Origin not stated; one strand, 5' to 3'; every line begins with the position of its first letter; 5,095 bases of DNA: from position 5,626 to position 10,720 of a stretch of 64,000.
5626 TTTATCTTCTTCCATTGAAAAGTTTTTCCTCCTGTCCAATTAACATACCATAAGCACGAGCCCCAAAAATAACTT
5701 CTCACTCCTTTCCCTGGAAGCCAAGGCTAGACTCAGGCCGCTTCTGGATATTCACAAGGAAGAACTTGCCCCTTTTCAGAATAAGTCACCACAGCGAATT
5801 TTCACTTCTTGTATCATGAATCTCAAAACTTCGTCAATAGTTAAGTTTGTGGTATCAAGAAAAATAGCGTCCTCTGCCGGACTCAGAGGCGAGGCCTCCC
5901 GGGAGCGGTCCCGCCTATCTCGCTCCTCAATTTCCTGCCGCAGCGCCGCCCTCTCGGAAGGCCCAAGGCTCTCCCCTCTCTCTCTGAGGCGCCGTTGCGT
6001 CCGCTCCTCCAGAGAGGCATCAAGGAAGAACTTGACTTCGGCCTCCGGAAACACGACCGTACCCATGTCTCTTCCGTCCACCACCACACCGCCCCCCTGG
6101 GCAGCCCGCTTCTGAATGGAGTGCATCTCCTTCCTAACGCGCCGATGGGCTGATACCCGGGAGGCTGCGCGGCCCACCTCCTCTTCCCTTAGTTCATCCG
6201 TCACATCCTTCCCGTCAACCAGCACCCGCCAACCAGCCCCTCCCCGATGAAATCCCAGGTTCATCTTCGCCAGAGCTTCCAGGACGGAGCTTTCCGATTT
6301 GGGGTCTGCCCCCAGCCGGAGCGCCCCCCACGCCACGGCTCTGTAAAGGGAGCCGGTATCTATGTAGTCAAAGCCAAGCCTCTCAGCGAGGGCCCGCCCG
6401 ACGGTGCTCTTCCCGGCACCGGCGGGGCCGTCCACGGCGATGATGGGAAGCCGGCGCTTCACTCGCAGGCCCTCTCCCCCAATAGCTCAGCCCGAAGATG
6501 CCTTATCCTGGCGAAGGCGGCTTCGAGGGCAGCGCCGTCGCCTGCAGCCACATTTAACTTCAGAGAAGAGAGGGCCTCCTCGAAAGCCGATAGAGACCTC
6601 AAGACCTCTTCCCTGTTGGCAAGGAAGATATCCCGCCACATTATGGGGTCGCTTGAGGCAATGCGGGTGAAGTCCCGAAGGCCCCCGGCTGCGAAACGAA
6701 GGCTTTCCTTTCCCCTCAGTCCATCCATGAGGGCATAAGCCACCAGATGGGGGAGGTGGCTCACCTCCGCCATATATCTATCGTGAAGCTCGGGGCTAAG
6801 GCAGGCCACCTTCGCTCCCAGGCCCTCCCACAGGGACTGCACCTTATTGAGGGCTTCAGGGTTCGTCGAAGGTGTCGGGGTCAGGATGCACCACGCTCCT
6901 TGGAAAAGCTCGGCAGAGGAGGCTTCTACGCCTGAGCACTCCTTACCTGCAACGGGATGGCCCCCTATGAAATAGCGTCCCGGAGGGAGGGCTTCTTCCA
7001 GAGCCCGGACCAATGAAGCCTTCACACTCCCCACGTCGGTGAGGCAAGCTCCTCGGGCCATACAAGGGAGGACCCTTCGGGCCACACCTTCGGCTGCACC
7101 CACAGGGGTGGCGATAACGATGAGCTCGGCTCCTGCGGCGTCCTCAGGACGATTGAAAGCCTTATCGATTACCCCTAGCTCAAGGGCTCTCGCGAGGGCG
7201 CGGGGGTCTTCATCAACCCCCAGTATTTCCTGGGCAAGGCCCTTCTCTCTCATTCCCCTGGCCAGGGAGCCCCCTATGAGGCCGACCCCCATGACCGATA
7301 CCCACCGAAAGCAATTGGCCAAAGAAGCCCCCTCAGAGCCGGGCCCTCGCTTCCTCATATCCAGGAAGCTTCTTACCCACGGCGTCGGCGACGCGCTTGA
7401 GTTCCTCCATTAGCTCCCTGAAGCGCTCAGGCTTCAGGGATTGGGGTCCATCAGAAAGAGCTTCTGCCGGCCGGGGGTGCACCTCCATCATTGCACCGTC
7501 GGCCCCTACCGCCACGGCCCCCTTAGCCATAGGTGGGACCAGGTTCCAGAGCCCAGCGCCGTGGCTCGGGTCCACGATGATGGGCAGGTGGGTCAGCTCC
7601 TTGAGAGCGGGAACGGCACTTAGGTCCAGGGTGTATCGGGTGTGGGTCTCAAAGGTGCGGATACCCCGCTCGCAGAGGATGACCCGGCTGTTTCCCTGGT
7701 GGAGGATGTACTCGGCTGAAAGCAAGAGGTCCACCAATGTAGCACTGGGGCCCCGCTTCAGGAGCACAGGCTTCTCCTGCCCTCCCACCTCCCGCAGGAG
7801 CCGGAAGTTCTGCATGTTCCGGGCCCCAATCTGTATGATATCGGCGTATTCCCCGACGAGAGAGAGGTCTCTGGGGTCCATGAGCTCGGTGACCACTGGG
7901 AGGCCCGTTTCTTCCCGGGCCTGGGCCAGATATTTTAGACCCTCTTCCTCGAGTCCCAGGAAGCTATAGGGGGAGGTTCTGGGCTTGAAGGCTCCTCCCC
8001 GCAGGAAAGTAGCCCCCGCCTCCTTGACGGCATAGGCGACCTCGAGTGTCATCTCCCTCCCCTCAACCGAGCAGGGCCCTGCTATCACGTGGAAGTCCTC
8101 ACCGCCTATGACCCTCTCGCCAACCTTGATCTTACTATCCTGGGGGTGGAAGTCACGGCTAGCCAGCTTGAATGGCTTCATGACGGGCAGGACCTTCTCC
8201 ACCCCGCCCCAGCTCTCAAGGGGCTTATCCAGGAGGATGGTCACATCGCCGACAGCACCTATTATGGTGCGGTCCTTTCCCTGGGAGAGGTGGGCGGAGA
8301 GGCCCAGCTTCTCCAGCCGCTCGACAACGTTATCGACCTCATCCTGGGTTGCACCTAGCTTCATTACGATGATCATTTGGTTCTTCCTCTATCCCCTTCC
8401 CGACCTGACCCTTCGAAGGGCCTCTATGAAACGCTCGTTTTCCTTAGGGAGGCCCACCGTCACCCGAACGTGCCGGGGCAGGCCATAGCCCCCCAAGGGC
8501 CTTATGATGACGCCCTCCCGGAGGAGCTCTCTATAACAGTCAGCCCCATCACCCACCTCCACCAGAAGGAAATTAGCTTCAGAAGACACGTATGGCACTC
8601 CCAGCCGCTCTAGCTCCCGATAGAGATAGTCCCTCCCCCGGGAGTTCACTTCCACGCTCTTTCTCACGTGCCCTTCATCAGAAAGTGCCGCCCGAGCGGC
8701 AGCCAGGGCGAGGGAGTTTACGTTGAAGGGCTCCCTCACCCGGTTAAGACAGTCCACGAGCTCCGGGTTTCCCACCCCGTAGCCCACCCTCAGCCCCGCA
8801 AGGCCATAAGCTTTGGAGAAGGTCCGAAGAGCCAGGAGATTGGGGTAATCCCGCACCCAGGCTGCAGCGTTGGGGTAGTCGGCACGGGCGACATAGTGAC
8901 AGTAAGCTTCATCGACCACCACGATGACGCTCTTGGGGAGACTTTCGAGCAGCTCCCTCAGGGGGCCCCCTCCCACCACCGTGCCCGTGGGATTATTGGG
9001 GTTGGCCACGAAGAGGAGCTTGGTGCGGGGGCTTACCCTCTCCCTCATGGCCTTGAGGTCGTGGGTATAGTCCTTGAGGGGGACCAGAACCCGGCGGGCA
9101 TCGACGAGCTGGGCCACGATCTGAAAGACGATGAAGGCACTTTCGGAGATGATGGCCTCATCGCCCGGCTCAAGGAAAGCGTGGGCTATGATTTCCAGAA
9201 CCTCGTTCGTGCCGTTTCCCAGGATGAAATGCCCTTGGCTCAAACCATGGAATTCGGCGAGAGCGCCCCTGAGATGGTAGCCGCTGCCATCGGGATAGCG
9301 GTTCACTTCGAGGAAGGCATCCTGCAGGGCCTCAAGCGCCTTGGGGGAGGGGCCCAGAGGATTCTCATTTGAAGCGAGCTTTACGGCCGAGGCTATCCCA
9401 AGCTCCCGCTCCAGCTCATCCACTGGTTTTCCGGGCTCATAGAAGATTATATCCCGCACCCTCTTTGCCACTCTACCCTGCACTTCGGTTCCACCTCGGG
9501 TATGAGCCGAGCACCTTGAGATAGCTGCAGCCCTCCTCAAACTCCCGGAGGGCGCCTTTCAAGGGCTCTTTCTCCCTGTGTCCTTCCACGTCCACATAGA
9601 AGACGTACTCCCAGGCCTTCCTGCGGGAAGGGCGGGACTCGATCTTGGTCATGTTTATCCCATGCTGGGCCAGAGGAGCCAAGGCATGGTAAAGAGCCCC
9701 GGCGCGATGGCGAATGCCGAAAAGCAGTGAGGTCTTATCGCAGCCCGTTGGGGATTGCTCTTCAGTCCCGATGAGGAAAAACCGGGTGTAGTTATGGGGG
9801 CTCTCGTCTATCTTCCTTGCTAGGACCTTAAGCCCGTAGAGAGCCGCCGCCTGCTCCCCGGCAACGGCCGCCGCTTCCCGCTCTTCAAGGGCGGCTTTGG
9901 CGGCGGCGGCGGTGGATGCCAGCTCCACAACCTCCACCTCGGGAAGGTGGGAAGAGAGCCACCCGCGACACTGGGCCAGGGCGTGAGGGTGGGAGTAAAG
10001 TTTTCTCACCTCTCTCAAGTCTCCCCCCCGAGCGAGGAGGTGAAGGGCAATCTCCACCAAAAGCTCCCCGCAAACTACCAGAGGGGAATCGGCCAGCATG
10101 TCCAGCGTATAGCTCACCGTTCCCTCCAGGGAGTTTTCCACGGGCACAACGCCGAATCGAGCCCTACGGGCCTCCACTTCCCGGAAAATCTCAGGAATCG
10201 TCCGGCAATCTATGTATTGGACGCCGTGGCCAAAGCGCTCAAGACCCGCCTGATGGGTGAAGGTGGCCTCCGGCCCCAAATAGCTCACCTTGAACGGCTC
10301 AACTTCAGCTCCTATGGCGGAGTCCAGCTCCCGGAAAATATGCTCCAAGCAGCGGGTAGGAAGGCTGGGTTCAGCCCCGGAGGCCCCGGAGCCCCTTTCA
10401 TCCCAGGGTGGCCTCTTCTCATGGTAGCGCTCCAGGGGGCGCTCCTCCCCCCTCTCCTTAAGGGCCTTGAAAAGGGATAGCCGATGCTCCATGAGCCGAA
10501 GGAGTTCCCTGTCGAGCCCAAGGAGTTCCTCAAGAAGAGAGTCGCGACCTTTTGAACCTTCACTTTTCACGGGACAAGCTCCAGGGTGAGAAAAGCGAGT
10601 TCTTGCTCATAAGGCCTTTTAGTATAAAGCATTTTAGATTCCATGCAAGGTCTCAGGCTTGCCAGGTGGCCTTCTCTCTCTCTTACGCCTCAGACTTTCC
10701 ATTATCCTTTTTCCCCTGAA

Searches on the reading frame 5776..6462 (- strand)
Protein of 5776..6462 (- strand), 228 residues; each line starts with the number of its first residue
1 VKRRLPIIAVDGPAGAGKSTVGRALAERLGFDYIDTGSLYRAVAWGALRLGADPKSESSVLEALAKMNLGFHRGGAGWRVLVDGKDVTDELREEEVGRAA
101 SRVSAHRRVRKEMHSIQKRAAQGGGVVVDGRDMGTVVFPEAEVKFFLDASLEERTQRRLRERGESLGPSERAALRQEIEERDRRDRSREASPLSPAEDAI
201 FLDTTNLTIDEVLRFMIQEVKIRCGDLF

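Call 66: search_protein_families(library=pfam, proteins=[window:5776-6462:-], max_evalue=0.00001)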
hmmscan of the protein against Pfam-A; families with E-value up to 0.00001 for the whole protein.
window:5776-6462:- (228 aa): 5 families
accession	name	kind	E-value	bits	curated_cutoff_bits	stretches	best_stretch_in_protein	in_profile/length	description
PF02224.24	Cytidylate_kin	-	2.3e-71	240.3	26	1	8-221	1-210/211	Cytidylate kinase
PF13189.12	Cytidylate_kin2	-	2.2e-12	47.9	28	1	7-187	1-152/176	Cytidylate kinase-like family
PF13238.12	AAA_18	-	1.7e-10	41.8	29.4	1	8-166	1-115/128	AAA domain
PF01202.28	SKI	-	3.4e-08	34.2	22.1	0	15-38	2-25/159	Shikimate kinase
PF13207.12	AAA_17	-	8.6e-08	33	27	0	12-44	2-34/136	AAA domain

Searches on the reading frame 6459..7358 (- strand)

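Call 66: search_protein_families(library=pfam, proteins=[window:6459-7358:-], max_evalue=0.00001)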
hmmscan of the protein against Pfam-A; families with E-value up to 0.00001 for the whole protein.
window:6459-7358:- (299 aa): 2 families
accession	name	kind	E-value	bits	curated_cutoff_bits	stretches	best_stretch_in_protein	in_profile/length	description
PF02153.23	PDH_N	-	1.8e-41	141.6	26.5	1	32-184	1-152/154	Prephenate dehydrogenase, nucleotide-binding domain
PF20463.3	PDH_C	-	5.4e-25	88.1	22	1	188-282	1-100/102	Prephenate dehydrogenase, dimerization domain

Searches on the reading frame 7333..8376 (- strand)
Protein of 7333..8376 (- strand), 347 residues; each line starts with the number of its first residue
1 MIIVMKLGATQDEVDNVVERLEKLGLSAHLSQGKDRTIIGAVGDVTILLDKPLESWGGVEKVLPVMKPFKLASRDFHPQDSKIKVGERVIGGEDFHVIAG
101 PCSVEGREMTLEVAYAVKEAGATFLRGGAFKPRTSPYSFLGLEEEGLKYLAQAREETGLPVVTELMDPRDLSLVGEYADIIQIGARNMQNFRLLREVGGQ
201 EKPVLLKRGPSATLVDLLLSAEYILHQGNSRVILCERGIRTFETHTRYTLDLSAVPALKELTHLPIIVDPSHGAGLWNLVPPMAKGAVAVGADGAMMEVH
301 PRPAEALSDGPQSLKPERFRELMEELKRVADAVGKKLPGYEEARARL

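Call 66: search_protein_families(library=pfam, proteins=[window:7333-8376:-], max_evalue=0.00001)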
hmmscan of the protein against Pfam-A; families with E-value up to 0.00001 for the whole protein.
window:7333-8376:- (347 aa): 3 families
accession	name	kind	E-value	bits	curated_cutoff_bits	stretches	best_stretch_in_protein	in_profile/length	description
PF00793.26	DAHP_synth_1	-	3.8e-80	269.1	25.5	1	84-328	5-266/270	DAHP synthetase I family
PF18152.6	DAHP_snth_FXD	-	1.7e-23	82.6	27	1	1-67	1-67/67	DAHP synthase ferredoxin-like domain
PF03102.20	NeuB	-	1.1e-07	32.1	22.1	1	137-336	48-239/241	NeuB family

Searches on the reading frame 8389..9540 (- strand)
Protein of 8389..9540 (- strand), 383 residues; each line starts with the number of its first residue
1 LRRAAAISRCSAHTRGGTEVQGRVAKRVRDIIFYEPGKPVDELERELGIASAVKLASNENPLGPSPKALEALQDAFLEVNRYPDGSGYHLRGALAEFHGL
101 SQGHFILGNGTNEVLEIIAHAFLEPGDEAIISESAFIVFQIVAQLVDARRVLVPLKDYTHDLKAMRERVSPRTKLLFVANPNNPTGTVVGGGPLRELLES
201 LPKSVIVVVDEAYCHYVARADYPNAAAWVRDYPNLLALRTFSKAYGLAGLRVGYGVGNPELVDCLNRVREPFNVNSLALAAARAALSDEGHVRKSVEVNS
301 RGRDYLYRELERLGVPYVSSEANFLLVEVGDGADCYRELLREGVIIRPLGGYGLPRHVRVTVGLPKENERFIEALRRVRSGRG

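Call 66: search_protein_families(library=pfam, proteins=[window:8389-9540:-], max_evalue=0.00001)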
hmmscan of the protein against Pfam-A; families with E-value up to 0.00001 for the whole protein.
window:8389-9540:- (383 aa): 2 families
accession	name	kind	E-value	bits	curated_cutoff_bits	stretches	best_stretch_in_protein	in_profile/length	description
PF00155.27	Aminotran_1_2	-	1.8e-64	218.6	19.7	1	53-375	4-361/361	Aminotransferase class I and II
PF00266.25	Aminotran_5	-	8.4e-06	25.4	21.5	0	103-212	62-177/371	Aminotransferase class-V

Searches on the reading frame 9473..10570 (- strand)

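Call 66: search_protein_families(library=pfam, proteins=[window:9473-10570:-], max_evalue=0.00001)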
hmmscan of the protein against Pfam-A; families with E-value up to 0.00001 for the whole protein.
window:9473-10570:- (365 aa): 2 families
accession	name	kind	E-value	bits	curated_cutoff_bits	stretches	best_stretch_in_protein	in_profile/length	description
PF00800.23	PDT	-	1.6e-62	211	25.2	1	95-271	1-180/181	Prephenate dehydratase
PF01842.31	ACT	-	9.3e-11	41.7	27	1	280-345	1-65/66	ACT domain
